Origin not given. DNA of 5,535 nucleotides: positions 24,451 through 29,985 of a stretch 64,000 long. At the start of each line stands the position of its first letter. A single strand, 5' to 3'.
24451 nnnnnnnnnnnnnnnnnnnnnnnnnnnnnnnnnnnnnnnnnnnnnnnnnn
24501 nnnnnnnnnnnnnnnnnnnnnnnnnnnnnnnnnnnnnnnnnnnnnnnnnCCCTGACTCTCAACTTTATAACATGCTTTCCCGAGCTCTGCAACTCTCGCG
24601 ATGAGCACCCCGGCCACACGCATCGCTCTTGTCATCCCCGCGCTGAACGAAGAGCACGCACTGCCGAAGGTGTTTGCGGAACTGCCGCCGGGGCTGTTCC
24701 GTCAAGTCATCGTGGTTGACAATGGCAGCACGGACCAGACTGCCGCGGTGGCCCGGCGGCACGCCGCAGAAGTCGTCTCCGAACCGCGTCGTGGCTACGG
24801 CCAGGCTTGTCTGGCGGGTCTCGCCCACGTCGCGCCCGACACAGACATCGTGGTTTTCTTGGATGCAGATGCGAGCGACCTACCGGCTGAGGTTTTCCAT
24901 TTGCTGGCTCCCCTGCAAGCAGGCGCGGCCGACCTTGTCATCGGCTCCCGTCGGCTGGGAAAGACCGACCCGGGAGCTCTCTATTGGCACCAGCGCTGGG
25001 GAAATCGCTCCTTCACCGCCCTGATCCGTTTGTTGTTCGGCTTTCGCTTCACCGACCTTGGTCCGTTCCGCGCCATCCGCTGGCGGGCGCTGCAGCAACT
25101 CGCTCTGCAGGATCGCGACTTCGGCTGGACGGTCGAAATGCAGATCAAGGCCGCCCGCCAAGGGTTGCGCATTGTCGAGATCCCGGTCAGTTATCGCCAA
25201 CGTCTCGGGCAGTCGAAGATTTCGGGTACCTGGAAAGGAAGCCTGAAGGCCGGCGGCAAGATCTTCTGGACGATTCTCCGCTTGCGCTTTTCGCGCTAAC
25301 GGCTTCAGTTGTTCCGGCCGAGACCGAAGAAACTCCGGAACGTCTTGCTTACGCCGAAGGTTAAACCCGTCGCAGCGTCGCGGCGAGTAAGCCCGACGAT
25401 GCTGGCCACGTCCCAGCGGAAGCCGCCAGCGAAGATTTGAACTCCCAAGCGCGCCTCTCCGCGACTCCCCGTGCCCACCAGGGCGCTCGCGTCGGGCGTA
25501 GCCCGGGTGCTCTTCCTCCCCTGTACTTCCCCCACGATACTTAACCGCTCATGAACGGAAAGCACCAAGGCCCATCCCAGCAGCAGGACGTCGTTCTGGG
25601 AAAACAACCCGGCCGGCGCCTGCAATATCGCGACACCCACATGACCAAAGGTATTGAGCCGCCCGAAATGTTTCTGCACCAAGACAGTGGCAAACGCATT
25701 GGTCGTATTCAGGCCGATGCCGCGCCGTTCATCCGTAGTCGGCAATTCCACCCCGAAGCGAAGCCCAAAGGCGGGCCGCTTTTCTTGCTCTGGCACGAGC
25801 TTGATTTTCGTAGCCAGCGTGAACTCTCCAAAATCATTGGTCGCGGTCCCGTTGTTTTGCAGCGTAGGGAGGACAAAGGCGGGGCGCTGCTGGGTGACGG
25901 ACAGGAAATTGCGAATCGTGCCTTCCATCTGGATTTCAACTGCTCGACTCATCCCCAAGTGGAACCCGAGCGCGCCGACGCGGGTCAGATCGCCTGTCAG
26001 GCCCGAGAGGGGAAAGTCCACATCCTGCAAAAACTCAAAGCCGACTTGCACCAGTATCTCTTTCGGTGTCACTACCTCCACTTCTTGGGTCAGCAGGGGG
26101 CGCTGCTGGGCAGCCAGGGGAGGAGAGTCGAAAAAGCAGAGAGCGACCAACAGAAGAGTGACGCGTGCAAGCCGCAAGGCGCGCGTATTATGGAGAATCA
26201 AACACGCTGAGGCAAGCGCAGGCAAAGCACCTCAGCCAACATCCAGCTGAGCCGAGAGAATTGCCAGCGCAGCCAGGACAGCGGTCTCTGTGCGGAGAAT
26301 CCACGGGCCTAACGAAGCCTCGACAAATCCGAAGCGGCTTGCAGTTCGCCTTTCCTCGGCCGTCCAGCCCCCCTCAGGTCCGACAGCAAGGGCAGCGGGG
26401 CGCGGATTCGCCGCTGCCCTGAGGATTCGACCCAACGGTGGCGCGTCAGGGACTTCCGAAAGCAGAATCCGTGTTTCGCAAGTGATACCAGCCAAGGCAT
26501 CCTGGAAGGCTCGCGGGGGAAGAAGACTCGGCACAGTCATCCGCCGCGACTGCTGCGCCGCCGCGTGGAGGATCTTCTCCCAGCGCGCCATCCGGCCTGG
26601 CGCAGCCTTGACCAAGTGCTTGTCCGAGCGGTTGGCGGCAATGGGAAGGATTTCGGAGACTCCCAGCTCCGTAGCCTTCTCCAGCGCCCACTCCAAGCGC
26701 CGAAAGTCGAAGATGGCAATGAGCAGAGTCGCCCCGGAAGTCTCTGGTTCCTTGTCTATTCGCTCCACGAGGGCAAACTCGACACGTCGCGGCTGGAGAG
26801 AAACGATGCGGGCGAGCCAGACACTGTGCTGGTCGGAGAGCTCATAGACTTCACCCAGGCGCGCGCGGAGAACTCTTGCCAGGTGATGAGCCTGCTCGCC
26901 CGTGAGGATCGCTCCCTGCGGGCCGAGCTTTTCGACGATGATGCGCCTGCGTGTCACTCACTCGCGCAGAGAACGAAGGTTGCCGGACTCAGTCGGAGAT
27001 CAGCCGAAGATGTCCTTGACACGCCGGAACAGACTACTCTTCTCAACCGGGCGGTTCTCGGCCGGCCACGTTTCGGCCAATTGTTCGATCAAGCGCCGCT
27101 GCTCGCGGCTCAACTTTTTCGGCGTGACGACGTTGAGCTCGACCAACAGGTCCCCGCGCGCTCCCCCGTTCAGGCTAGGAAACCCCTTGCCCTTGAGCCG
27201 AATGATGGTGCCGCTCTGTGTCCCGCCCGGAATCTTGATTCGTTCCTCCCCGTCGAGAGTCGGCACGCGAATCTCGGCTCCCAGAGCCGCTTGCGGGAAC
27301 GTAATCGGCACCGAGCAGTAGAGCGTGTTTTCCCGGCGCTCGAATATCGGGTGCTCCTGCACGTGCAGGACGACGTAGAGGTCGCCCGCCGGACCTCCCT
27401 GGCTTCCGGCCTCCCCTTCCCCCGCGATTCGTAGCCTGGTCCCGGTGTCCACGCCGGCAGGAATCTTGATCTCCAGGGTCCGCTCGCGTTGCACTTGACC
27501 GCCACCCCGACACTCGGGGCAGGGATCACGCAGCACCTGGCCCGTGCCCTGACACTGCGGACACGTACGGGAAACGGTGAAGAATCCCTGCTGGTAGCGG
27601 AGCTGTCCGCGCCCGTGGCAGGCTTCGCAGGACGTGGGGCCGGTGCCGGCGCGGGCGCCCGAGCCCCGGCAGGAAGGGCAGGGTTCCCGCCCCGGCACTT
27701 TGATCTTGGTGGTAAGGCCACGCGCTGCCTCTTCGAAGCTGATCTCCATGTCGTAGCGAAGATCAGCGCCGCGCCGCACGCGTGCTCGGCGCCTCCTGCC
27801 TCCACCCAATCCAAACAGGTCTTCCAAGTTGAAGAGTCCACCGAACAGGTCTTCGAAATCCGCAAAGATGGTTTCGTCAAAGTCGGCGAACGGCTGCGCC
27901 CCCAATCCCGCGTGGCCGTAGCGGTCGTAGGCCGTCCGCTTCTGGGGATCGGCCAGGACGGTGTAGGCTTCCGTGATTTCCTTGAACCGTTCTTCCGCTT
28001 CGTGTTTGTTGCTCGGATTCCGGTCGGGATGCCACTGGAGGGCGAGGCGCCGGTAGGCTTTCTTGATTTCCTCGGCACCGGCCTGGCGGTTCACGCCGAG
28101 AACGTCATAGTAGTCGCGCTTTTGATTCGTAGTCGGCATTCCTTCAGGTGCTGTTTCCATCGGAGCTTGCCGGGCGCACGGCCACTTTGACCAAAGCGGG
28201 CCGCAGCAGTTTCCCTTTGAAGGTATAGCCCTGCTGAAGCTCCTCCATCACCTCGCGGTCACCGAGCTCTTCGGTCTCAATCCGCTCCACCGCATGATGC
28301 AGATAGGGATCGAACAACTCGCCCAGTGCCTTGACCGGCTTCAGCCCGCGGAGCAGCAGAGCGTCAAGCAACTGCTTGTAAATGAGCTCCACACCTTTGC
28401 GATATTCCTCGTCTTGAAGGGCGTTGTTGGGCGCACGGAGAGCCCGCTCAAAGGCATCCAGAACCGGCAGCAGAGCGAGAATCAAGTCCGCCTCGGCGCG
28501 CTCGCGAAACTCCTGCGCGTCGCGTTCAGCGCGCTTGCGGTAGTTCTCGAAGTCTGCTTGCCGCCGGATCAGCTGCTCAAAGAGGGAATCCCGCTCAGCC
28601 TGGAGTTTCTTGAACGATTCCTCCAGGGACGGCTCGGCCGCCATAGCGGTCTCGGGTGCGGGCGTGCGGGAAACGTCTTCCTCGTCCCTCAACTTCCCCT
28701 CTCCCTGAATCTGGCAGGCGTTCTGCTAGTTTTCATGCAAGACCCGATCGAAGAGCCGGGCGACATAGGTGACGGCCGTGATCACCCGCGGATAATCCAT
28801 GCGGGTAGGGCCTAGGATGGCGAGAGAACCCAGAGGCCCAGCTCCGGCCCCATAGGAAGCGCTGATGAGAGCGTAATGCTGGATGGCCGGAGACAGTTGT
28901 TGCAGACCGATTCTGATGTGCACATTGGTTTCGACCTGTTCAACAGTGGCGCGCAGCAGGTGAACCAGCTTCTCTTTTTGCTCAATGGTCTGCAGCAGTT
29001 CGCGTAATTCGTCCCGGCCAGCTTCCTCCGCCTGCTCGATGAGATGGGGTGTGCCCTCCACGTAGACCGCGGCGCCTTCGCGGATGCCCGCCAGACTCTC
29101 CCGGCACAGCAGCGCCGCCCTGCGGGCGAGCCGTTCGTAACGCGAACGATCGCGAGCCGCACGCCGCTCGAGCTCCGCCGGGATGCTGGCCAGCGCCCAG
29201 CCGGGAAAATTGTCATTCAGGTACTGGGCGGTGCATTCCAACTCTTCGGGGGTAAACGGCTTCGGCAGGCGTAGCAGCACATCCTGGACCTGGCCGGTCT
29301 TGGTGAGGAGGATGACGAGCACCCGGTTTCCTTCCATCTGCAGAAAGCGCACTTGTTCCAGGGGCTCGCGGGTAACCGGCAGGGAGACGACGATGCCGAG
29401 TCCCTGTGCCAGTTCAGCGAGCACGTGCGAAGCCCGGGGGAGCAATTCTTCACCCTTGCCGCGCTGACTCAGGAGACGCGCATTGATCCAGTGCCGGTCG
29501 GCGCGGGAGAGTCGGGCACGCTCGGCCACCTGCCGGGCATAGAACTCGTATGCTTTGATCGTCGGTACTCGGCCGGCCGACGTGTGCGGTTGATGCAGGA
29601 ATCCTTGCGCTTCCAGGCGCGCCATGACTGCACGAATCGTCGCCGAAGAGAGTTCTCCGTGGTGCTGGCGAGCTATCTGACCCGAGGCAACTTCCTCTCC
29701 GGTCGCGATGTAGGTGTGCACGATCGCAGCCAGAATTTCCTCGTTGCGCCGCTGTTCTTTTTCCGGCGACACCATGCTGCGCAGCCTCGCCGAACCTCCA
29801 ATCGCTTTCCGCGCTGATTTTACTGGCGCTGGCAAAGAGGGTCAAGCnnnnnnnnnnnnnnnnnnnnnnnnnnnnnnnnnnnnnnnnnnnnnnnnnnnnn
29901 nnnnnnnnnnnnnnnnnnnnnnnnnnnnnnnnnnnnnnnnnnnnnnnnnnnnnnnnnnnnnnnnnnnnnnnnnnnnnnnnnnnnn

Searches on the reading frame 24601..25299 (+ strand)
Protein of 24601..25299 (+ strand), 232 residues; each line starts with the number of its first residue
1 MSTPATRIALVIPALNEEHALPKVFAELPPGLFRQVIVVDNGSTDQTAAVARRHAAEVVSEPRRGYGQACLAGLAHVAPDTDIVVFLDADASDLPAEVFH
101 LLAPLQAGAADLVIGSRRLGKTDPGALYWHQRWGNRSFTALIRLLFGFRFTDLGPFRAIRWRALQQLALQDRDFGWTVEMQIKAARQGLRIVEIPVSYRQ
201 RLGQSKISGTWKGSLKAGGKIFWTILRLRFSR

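Call 19: search_protein_families(library=pfam, max_evalue=0.00001, proteins=[window:24601-25299:+])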
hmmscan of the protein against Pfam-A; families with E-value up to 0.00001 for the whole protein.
window:24601-25299:+ (232 aa): 2 families
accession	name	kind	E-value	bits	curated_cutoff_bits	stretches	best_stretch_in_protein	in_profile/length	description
PF00535.33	Glycos_transf_2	-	1.2e-22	81.1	23.3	1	10-166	2-166/168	Glycosyl transferase family 2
PF12804.13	NTP_transf_3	-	4.1e-06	27.5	27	1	18-125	24-131/160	MobA-like NTP transferase domain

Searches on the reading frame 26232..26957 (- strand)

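Call 20: search_protein_families(library=pfam, max_evalue=0.00001, proteins=[window:26232-26957:-])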
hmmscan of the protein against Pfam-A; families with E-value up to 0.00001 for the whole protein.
window:26232-26957:- (241 aa): 2 families
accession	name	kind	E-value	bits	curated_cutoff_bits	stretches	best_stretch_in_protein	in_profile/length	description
PF04452.19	Methyltrans_RNA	-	1.9e-40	138.6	23.9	1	76-234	7-164/165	RNA methyltransferase domain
PF20260.4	PUA_4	-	2.5e-08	34.3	23.9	1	18-61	1-45/48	RNA methyltransferase PUA domain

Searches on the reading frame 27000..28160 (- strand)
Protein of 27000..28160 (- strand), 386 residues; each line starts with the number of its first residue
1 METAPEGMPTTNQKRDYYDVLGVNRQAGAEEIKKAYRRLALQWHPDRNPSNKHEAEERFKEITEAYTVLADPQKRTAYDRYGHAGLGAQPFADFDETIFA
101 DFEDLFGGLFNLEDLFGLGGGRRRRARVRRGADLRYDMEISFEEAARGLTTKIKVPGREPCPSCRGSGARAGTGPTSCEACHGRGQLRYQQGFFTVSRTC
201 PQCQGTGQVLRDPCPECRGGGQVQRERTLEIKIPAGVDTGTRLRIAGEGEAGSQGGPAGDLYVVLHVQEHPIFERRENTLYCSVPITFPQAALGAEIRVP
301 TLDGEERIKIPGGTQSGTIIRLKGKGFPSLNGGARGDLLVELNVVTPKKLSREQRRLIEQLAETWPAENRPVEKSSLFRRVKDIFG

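Call 11: find_encoding_contigs(protein=window:27000-28160:-, flank=10000, max_places=10)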
Protein window:27000-28160:- (386 aa): no gene with exactly this product is on record in the collection.

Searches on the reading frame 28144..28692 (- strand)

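Call 20: search_protein_families(library=pfam, max_evalue=0.00001, proteins=[window:28144-28692:-])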
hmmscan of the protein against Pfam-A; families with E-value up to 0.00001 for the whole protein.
window:28144-28692:- (182 aa): 1 family
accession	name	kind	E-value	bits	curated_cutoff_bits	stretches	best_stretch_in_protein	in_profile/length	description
PF01025.24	GrpE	-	6.6e-44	149.9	25.8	1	17-171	10-164/165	GrpE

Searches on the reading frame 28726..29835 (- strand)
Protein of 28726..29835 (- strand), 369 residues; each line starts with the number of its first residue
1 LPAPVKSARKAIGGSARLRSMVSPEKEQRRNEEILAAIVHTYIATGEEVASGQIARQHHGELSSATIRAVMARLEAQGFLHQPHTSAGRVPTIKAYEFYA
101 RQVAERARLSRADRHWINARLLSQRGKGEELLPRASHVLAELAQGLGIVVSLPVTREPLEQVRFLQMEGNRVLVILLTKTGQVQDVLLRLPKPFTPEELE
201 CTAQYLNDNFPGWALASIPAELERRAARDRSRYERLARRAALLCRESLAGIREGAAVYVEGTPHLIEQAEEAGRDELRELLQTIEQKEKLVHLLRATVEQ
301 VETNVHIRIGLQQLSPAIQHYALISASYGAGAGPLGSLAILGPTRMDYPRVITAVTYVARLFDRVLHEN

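Call 20: search_protein_families(library=pfam, max_evalue=0.00001, proteins=[window:28726-29835:-])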
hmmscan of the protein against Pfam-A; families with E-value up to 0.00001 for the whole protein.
window:28726-29835:- (369 aa): 1 family
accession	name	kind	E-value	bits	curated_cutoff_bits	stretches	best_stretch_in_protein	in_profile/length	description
PF01628.27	HrcA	-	3.4e-49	168.2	22.2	1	129-352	1-215/215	HrcA protein C terminal domain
